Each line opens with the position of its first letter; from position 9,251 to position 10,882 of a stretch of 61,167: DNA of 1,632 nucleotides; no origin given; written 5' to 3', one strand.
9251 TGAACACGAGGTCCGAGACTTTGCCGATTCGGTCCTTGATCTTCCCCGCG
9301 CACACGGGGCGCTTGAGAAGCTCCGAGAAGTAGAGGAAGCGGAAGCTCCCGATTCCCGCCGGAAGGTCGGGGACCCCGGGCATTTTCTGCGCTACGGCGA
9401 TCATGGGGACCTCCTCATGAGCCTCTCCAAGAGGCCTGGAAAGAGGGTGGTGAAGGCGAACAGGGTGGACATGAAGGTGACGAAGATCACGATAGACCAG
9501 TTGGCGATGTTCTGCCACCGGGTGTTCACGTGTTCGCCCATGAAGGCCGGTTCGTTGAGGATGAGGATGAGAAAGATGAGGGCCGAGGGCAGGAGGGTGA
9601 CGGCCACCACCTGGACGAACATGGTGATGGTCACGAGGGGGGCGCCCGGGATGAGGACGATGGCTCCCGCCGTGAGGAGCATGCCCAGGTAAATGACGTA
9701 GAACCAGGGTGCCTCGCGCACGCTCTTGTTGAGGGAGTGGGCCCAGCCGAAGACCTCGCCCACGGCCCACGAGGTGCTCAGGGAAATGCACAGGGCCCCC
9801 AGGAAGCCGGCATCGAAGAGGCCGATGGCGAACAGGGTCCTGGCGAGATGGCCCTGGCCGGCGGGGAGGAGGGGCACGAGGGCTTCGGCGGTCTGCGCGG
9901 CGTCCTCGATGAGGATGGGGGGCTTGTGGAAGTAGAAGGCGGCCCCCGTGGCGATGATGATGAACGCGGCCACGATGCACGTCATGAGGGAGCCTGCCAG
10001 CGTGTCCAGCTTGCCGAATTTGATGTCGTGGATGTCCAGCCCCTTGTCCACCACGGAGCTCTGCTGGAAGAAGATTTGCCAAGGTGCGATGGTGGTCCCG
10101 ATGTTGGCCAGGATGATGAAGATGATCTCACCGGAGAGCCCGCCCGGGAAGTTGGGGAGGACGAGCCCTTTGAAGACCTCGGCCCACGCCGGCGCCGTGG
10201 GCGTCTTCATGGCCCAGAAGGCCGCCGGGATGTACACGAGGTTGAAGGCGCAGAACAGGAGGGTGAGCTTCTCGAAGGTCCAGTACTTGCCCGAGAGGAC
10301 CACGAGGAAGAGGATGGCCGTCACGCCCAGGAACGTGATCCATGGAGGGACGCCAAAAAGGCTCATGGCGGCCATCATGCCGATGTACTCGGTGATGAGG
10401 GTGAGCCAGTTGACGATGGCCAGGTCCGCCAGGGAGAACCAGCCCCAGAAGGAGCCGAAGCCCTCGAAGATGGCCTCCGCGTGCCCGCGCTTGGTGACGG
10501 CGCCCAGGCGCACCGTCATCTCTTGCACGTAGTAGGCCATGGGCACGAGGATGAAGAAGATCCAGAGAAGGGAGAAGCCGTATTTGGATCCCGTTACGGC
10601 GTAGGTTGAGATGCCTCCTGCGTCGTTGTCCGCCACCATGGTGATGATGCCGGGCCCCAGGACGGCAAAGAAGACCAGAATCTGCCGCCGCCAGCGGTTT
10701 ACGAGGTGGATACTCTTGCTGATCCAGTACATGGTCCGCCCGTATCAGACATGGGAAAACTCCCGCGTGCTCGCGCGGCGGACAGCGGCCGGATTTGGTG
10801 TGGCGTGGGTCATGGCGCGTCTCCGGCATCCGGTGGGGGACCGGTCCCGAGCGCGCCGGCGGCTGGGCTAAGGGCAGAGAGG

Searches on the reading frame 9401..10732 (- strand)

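Call 70: search_protein_families(library=pfam, proteins=[window:9401-10732:-], max_evalue=0.00001)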
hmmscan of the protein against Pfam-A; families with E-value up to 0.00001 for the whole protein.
window:9401-10732:- (443 aa): 1 family
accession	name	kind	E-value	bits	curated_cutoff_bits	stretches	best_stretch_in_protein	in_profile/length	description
PF01566.24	Nramp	-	4.2e-75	253.5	29.8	1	41-404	1-356/357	Natural resistance-associated macrophage protein-like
